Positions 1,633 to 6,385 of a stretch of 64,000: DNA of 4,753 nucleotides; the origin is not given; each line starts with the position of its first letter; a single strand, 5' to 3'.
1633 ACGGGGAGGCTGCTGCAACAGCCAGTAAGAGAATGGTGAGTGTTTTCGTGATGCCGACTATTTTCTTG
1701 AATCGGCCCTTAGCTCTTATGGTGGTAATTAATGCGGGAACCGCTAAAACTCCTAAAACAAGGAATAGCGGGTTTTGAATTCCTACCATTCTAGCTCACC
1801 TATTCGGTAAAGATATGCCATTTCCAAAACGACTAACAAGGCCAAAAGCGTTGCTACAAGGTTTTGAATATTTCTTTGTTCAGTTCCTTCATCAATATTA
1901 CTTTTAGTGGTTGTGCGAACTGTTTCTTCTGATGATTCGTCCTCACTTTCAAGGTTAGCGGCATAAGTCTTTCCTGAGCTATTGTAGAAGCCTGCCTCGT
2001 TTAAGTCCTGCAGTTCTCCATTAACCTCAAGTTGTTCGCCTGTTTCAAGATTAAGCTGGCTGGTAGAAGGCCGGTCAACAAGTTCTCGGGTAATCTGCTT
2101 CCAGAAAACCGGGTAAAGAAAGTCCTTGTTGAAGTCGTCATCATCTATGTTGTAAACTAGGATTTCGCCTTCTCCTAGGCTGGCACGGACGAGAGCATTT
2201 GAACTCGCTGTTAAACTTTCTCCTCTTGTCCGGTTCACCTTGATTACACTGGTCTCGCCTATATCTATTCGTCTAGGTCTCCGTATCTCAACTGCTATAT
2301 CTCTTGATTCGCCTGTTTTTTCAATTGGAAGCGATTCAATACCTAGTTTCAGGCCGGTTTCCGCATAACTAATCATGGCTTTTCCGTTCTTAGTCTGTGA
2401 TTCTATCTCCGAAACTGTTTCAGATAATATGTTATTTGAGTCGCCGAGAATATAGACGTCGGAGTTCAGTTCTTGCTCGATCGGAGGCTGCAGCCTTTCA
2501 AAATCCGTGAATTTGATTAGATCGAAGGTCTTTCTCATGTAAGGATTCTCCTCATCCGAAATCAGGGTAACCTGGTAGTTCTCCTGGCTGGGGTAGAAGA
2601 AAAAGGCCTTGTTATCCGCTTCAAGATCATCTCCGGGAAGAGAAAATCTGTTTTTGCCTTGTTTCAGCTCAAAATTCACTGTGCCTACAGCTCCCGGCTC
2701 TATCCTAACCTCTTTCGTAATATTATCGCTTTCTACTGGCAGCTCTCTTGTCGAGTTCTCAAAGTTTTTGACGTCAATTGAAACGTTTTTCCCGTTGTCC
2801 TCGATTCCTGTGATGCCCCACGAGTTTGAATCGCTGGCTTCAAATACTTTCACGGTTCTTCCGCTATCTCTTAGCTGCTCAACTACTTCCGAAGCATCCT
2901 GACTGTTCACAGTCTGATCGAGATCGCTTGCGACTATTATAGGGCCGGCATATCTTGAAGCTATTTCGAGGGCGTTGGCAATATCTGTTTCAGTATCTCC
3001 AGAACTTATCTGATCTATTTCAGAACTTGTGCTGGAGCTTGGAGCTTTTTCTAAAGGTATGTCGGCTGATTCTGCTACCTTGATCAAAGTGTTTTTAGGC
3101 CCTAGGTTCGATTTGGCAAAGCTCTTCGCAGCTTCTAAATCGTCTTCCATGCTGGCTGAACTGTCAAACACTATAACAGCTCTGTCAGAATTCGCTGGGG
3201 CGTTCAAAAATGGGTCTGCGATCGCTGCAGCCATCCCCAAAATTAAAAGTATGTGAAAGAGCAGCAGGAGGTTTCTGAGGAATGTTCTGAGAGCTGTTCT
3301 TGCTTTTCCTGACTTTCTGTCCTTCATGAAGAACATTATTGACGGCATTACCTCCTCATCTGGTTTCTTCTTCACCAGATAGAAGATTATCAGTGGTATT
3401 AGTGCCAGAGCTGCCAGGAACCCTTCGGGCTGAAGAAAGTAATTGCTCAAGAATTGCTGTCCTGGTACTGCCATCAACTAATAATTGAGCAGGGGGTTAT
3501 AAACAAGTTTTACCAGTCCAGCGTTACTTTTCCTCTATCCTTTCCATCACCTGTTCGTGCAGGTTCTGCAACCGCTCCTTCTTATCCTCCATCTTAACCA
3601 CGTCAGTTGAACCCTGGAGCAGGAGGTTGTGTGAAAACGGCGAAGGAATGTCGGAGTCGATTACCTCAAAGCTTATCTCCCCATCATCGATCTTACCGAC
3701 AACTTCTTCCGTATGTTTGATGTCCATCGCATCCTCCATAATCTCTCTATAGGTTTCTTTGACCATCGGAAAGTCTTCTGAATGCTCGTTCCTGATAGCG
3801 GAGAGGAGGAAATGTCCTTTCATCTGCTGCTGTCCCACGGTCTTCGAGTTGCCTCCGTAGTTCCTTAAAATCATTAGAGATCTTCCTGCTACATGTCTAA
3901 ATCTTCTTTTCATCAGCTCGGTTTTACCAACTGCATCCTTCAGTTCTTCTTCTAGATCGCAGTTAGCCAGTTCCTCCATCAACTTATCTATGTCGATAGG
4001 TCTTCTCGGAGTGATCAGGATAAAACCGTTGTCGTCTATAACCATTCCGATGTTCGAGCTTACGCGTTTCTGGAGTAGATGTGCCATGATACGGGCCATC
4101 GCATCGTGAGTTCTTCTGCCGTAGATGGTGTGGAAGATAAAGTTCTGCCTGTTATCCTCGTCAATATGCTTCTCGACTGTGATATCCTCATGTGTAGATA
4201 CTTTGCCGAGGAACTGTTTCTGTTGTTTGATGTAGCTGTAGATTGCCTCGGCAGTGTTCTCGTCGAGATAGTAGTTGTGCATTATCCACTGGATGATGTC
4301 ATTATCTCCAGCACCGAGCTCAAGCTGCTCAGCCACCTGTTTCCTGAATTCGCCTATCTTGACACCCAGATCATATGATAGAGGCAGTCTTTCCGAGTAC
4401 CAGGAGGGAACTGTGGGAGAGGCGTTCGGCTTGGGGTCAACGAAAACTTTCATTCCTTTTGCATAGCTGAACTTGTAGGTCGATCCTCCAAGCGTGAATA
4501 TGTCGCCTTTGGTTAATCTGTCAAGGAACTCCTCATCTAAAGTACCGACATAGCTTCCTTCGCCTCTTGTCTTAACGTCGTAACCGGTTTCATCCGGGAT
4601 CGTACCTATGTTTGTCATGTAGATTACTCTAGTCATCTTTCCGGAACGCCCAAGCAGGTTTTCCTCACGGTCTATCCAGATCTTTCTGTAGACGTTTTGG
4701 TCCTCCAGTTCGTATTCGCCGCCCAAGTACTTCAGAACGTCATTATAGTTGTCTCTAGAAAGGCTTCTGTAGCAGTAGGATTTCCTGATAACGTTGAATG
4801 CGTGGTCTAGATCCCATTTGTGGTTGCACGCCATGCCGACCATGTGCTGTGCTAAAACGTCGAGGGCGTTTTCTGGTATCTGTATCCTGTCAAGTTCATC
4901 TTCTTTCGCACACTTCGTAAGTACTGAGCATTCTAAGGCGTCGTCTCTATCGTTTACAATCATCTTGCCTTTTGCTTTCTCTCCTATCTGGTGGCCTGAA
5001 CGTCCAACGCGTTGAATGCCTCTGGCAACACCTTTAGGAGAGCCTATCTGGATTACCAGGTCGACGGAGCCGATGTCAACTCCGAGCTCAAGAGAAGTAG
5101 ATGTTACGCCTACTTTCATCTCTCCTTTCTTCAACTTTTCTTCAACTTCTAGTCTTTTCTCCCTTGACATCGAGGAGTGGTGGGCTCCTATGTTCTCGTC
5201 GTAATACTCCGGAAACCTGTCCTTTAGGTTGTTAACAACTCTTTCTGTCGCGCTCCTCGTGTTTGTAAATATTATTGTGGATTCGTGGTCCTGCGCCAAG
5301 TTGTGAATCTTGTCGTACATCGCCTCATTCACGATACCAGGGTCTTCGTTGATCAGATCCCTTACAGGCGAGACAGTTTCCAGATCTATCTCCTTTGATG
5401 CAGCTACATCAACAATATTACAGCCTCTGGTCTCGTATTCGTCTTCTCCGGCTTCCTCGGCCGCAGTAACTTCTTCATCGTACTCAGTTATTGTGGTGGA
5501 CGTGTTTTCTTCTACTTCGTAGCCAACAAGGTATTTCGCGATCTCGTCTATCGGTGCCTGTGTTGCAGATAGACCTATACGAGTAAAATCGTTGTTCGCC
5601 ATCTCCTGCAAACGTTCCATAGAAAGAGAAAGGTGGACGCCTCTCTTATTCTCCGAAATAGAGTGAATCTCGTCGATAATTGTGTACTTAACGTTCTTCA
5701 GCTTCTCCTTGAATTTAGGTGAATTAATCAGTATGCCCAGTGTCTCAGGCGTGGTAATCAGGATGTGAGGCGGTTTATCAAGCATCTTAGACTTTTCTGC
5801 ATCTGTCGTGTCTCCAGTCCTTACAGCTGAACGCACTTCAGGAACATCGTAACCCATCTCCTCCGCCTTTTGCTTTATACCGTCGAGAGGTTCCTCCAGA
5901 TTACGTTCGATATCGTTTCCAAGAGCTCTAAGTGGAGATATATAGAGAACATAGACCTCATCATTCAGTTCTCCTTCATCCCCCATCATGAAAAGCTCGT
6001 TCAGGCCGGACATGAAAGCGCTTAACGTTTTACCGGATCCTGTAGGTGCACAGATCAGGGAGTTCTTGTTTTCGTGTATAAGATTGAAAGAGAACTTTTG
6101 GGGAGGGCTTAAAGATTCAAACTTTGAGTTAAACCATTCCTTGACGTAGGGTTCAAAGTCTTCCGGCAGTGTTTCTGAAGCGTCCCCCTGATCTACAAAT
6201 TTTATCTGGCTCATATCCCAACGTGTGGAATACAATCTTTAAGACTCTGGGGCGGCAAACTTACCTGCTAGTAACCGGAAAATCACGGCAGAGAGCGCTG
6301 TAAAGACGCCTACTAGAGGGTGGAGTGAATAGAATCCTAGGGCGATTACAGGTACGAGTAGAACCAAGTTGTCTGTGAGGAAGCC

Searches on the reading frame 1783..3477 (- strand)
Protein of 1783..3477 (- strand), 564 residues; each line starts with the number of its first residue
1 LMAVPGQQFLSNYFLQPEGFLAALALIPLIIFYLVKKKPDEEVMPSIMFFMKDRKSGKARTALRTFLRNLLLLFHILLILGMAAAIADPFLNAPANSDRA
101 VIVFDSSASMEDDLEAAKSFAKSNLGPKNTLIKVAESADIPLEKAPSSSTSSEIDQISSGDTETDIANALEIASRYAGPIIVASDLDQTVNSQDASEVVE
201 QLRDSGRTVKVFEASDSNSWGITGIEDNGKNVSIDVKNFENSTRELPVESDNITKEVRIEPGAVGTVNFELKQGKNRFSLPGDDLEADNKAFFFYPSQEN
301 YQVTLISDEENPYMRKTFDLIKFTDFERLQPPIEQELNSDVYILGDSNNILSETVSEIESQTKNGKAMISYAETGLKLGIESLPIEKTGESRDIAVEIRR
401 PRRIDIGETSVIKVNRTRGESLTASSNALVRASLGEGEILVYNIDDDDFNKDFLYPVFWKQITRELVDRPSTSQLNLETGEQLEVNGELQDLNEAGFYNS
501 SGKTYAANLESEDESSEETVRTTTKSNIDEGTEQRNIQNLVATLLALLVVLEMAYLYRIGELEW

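Call 45: search_protein_families(library=pfam, max_evalue=0.001, proteins=[window:1783-3477:-])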
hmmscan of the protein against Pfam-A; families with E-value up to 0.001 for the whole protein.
window:1783-3477:- (564 aa): 4 families
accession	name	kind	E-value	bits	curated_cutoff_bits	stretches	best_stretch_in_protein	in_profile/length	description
PF24157.1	DUF7408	-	3.5e-19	69.9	27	1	303-461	2-173/174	Domain of unknown function (DUF7408)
PF07584.16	BatA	-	4.3e-11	43.5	25.9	1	14-89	4-77/77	Aerotolerance regulator N-terminal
PF24156.1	DUF7407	-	4.2e-07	30.6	28.2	1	221-292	2-74/74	Domain of unknown function (DUF7407)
PF13670.12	PepSY_2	-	0.00039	20.8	24.3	0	191-236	27-72/83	Peptidase propeptide and YPEB domain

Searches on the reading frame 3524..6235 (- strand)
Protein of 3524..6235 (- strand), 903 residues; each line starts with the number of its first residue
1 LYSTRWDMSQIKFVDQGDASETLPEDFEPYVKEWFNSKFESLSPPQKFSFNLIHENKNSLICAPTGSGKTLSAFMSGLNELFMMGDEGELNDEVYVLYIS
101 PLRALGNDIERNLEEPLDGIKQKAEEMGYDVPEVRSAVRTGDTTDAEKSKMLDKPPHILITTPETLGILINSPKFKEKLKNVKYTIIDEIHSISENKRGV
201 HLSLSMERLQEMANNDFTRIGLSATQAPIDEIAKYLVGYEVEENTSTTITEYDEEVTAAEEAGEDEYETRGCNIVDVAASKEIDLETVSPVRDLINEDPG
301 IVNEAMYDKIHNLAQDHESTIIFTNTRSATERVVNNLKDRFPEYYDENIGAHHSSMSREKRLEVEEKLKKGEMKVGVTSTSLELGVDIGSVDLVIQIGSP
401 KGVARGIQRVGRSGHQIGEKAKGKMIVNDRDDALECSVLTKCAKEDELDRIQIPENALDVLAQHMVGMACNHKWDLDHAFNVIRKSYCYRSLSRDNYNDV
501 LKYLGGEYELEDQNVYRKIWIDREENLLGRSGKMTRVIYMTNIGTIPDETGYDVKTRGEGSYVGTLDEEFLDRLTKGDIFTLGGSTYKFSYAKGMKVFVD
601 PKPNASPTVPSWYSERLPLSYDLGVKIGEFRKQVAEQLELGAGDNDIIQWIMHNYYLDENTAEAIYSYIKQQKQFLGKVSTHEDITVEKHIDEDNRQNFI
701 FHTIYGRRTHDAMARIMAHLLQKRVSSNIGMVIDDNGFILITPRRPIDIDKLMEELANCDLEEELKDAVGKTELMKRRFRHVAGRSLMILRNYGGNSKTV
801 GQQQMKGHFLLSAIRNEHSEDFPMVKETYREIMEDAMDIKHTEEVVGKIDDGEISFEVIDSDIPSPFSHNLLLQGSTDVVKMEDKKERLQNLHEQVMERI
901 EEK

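Call 45: search_protein_families(library=pfam, max_evalue=0.001, proteins=[window:3524-6235:-])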
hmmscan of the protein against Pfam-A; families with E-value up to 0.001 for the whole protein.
window:3524-6235:- (903 aa): 6 families
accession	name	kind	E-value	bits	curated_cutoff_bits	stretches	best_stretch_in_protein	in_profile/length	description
PF08494.16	DEAD_assoc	-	2.4e-53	181.3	23.5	1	679-868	1-191/191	DEAD/H associated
PF19306.5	WH_Lhr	-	4e-40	137.4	27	1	444-606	4-165/168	Large helicase-related protein, winged helix domain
PF00270.35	DEAD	-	1.4e-32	113.2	26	1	44-227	2-161/167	DEAD/DEAH box helicase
PF00271.37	Helicase_C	-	2.3e-17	63.7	23.5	1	313-414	11-107/110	Helicase conserved C-terminal domain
PF04851.21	ResIII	-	7.6e-11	42.6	22.5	1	43-225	20-161/164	Type III restriction enzyme, res subunit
PF22590.2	Cas3-like_C_2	-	0.00023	21.9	27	1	318-412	3-100/106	CRISPR-associated nuclease/helicase Cas3, C-terminal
